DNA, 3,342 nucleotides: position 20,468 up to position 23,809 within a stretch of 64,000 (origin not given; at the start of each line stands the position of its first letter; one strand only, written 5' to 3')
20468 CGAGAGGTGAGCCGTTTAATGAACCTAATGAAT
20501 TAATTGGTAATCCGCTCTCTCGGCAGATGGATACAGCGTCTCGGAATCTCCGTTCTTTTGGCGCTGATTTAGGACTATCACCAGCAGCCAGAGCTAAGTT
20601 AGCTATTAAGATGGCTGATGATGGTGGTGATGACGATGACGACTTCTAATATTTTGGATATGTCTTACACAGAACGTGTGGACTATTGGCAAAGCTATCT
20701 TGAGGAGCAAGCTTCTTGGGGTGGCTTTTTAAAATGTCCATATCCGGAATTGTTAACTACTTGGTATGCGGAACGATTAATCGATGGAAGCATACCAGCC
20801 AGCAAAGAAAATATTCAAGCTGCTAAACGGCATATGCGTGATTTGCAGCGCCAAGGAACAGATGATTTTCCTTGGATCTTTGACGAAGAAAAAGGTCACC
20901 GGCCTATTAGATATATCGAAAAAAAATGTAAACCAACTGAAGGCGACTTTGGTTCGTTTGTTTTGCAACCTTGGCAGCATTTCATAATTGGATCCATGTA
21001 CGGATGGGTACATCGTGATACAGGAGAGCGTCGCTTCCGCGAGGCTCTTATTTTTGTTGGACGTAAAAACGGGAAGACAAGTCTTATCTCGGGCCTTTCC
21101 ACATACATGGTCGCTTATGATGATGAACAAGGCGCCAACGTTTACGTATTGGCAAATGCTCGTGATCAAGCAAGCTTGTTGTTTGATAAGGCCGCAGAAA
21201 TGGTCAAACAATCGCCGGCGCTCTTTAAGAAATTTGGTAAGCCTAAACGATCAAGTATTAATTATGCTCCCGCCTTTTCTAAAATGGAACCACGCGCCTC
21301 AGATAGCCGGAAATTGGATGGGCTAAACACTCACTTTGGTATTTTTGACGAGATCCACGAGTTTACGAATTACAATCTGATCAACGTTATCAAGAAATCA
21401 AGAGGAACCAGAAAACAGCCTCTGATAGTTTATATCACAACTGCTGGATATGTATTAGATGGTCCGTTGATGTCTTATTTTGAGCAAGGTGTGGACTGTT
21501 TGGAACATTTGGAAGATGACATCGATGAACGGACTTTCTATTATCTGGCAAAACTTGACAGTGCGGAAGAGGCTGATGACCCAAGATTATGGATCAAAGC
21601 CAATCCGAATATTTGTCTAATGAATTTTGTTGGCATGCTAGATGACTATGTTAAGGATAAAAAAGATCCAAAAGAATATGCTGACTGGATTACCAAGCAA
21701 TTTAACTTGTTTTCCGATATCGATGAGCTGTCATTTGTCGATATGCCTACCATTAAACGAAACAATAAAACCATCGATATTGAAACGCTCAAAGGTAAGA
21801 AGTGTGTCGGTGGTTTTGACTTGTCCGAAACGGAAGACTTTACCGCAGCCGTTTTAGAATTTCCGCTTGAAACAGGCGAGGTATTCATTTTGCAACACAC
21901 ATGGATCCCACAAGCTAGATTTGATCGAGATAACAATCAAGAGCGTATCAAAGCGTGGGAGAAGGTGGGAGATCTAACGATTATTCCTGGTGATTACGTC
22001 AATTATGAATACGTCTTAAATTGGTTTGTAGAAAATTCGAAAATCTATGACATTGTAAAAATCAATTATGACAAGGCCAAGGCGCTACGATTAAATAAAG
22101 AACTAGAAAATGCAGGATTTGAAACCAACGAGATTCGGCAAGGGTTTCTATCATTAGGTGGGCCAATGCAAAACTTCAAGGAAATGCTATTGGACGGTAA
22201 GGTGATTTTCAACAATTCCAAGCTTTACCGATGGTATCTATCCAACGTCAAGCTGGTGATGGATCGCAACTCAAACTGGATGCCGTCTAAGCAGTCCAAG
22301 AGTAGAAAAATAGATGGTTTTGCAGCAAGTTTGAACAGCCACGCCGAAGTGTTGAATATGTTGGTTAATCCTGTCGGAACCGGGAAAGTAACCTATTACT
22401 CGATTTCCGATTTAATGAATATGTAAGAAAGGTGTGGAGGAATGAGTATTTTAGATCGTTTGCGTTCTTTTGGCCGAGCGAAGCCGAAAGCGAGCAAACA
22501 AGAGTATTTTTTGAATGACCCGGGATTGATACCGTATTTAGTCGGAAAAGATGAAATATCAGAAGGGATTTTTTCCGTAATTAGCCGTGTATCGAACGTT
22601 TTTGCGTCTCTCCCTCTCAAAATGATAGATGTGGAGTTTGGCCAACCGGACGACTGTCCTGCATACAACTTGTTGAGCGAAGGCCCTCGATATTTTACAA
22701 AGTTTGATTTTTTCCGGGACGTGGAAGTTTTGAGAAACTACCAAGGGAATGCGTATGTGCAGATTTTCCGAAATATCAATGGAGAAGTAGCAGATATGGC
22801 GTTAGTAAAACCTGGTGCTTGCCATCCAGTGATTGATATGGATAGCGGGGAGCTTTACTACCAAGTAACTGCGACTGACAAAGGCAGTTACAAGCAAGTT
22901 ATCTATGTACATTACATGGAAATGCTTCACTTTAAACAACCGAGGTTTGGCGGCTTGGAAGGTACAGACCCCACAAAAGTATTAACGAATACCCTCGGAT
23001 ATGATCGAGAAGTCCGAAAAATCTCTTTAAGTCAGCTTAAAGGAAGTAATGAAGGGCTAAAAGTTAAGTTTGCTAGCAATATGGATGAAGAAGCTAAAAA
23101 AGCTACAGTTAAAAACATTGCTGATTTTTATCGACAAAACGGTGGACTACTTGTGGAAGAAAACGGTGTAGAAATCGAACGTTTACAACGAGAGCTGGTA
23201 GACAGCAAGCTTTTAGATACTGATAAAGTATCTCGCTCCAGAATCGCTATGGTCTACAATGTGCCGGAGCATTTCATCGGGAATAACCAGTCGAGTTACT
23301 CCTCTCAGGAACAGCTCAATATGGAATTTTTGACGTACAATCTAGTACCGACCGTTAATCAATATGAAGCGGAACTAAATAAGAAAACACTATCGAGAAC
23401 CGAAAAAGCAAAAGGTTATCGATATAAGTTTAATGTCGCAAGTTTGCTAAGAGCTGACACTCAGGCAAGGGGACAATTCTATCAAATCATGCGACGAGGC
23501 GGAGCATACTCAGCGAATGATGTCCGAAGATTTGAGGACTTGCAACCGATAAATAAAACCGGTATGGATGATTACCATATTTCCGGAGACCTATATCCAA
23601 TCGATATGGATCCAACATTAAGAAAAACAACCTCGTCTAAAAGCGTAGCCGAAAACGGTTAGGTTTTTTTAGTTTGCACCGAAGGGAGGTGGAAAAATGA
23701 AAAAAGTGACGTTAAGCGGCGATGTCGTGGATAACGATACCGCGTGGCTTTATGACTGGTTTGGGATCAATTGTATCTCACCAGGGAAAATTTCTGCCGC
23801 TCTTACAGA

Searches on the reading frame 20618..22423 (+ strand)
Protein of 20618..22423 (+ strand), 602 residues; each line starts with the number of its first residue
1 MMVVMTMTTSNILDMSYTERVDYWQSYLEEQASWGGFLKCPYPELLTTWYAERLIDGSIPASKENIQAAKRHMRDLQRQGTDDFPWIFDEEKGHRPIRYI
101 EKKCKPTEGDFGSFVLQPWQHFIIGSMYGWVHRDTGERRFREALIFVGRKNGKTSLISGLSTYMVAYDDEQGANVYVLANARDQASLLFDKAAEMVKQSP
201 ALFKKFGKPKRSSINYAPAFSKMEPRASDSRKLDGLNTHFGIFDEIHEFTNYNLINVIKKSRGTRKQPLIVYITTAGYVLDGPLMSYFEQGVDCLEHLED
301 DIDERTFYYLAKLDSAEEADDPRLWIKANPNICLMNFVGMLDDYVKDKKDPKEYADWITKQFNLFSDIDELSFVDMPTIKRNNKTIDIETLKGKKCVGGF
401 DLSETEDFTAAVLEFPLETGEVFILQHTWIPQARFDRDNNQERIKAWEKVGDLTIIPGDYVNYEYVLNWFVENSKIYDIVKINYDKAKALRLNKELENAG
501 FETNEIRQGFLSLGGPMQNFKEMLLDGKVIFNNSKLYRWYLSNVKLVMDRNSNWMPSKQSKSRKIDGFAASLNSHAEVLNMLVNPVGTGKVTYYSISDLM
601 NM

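Call 88: search_protein_families(library=phrogs, proteins=[window:20618-22423:+], max_evalue=0.00001)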
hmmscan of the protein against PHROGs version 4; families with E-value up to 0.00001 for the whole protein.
window:20618-22423:+ (602 aa): 6 families
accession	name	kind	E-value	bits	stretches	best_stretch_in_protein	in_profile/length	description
phrog_9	-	head and packaging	7.8e-163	545.3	1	50-591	170-676/812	terminase large subunit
phrog_10517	-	head and packaging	3.9e-75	252.9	1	8-194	1-183/207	terminase large subunit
phrog_2699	-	head and packaging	7.2e-73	246.2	1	295-580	6-295/315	terminase large subunit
phrog_4914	-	head and packaging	1.4e-44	153.3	1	48-239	12-211/213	terminase large subunit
phrog_7331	-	head and packaging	3e-19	69.7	1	491-583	5-97/113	terminase large subunit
phrog_37124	-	unknown function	1.7e-06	28.9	1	401-514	2-130/143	-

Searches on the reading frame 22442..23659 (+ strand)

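Call 88: search_protein_families(library=phrogs, proteins=[window:22442-23659:+], max_evalue=0.00001)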
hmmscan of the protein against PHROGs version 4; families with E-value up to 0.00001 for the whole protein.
window:22442-23659:+ (406 aa): 5 families
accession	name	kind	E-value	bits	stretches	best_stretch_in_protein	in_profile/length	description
phrog_12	-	head and packaging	9.2e-82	277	1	1-398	48-444/646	portal protein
phrog_5929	-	head and packaging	2.2e-51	175.4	1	193-402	6-217/228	portal protein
phrog_2662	-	head and packaging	6.9e-29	101.9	1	43-372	70-410/717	portal protein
phrog_11323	-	unknown function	1.5e-26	94.1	1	283-393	7-115/130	-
phrog_2271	-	head and packaging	8.9e-08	31.3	1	97-371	113-387/859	portal protein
